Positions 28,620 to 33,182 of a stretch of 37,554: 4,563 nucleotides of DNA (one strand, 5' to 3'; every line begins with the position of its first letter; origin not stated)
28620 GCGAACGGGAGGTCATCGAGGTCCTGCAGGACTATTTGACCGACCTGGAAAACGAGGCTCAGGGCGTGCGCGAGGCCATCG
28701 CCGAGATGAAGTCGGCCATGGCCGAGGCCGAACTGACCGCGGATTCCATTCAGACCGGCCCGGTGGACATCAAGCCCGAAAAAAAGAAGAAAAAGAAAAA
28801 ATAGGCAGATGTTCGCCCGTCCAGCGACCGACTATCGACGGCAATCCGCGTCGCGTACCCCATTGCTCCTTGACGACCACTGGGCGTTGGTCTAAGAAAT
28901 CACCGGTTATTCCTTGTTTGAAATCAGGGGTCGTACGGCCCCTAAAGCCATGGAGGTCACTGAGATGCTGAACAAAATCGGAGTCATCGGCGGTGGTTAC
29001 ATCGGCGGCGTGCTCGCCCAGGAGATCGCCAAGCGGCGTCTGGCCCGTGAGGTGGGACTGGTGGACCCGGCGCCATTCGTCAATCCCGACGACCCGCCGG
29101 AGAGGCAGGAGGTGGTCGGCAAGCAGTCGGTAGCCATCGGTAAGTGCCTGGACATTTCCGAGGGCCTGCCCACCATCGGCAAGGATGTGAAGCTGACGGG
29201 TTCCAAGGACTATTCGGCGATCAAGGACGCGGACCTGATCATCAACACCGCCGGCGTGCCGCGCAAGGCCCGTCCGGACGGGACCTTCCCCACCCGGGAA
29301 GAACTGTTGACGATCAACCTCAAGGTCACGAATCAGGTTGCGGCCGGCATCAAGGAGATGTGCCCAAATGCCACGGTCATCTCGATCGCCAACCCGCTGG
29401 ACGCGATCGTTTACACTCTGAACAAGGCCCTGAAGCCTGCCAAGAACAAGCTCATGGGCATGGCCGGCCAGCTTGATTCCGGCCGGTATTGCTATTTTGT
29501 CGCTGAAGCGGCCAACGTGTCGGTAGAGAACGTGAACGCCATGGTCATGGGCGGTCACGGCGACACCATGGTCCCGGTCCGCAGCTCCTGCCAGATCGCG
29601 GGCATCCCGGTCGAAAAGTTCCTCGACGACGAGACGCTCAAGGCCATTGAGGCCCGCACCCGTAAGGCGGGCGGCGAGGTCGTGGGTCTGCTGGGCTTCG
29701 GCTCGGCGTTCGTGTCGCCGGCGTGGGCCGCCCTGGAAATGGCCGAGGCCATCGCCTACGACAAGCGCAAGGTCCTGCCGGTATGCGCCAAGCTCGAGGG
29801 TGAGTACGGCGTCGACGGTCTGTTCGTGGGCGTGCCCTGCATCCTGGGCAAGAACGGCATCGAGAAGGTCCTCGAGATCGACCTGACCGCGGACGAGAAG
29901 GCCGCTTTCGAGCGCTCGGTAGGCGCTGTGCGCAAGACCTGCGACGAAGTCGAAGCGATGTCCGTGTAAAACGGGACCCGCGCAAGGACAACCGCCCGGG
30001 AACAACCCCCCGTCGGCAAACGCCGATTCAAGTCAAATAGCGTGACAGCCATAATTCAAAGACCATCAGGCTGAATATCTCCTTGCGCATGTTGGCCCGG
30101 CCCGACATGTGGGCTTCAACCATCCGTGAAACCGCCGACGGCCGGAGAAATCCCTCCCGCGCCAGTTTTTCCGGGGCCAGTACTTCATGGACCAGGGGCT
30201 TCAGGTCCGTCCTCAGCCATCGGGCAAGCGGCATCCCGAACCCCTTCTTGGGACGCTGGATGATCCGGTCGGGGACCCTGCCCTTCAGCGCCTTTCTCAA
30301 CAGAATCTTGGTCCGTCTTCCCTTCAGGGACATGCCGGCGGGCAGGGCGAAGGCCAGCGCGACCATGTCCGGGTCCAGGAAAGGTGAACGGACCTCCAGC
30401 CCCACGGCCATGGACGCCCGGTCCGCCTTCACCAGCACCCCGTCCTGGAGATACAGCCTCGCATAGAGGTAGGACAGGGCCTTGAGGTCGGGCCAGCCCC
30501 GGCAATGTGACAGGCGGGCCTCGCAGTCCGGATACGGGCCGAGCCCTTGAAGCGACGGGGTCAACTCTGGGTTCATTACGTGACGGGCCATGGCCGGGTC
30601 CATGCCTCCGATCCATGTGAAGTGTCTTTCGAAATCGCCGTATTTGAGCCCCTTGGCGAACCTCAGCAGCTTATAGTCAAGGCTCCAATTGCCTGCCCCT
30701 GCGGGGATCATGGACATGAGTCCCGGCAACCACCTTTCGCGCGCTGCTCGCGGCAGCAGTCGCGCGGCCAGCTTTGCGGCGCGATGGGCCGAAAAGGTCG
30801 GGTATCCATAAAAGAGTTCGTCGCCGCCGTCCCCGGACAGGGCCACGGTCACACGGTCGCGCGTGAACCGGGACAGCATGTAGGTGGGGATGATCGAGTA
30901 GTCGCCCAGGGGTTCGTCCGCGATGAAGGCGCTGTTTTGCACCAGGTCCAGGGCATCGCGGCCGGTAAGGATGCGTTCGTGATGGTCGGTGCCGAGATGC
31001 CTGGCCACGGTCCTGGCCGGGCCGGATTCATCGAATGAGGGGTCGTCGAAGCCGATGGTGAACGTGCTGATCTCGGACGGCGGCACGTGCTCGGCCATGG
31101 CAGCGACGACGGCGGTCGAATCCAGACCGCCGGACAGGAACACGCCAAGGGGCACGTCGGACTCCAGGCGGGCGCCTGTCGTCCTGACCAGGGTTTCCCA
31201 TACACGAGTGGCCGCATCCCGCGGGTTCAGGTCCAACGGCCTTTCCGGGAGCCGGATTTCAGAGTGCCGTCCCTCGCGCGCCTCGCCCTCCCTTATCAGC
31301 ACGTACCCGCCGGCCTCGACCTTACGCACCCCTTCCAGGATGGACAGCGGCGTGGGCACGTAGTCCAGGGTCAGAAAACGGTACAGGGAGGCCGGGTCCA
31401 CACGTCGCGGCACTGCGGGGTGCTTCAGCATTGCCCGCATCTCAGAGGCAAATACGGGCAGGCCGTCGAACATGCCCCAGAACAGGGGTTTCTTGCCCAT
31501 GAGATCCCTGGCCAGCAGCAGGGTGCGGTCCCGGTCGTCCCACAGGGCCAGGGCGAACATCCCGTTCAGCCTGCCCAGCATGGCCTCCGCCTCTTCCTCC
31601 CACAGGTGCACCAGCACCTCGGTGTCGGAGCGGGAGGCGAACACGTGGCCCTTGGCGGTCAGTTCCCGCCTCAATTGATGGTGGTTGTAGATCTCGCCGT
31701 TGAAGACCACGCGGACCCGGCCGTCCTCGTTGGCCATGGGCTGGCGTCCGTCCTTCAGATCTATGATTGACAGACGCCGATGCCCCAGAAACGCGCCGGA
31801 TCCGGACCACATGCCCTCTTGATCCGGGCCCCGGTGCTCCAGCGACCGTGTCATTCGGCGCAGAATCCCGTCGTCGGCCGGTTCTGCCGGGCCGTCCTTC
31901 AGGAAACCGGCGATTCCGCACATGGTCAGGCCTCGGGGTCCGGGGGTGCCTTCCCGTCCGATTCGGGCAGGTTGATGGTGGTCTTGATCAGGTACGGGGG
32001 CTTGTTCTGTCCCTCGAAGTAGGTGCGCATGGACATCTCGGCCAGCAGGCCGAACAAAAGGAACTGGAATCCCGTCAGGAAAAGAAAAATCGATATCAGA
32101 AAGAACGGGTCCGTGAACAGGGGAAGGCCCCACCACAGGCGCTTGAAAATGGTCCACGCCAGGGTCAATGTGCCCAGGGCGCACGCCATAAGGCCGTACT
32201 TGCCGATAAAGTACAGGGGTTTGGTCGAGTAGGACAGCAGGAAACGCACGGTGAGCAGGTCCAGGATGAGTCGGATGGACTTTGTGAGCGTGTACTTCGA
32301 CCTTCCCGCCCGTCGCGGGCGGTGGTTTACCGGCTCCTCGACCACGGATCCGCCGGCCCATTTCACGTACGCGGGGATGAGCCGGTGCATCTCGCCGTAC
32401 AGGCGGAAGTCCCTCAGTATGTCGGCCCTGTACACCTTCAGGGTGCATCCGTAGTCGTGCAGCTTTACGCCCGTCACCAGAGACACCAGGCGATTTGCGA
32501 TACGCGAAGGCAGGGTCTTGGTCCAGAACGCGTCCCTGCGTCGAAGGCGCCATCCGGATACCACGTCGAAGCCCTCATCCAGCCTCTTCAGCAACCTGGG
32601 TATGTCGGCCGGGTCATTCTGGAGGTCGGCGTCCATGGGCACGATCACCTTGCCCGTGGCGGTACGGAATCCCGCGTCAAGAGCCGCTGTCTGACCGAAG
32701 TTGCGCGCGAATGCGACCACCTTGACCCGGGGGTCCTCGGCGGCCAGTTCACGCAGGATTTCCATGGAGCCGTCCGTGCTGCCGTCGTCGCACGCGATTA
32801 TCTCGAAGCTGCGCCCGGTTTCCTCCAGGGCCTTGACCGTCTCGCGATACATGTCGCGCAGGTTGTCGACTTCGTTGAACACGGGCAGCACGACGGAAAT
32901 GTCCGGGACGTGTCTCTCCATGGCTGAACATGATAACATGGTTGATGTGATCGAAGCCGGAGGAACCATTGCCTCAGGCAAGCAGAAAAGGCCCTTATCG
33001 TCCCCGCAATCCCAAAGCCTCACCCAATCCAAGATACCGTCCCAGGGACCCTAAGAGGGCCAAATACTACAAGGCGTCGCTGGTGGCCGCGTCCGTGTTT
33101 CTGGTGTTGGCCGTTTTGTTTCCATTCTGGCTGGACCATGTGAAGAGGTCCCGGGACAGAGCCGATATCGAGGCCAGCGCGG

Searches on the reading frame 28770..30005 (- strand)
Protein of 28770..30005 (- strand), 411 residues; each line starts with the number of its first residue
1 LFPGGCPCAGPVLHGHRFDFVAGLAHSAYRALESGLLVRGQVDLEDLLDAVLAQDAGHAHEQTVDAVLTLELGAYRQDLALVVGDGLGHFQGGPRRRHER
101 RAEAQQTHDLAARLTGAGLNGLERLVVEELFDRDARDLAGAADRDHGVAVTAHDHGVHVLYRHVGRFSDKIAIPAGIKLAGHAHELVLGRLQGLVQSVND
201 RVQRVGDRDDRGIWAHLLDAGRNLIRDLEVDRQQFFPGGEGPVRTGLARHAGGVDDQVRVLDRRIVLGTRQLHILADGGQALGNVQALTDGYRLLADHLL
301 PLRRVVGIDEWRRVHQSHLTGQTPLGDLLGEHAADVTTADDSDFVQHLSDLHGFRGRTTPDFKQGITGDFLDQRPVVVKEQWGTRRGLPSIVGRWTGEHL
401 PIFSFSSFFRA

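Call 72: search_protein_families(library=pfam, proteins=[window:28770-30005:-], max_evalue=0.001)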
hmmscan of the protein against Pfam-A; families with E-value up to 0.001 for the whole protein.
window:28770-30005:- (411 aa): 0 families

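Call 84: search_protein_families(library=pfam, proteins=[window:28770-30005:-], max_evalue=1)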
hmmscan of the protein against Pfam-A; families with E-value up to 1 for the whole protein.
window:28770-30005:- (411 aa): 2 families
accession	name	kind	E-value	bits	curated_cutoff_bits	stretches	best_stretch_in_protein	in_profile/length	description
PF09276.15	Pertus-S5-tox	-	0.26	11.8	25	0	48-85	36-74/97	Pertussis toxin S5 subunit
PF17843.6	MycE_N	-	0.51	11.5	27.3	1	102-161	7-66/111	MycE methyltransferase N-terminal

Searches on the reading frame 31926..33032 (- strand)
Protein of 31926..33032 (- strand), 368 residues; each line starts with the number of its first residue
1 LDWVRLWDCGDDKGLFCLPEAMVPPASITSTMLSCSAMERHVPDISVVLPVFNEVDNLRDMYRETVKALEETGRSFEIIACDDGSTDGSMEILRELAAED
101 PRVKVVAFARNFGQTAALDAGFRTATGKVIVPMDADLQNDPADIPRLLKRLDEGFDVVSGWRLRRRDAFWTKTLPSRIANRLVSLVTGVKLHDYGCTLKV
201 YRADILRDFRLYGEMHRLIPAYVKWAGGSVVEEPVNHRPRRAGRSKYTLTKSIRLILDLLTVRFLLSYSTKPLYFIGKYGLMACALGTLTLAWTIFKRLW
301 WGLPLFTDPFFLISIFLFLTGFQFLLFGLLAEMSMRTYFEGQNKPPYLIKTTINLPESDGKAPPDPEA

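Call 72: search_protein_families(library=pfam, proteins=[window:31926-33032:-], max_evalue=0.001)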
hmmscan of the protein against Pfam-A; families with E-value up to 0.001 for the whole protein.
window:31926-33032:- (368 aa): 3 families
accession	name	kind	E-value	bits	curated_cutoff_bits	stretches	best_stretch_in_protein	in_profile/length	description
PF00535.33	Glycos_transf_2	-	9.6e-36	123.7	23.3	1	46-208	1-166/168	Glycosyl transferase family 2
PF13641.12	Glyco_tranf_2_3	-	1.4e-06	28.9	27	1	43-170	1-132/230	Glycosyltransferase like family 2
PF10111.15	Glyco_tranf_2_2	-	0.00095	19.2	27.3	0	46-138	1-93/276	Glycosyltransferase like family 2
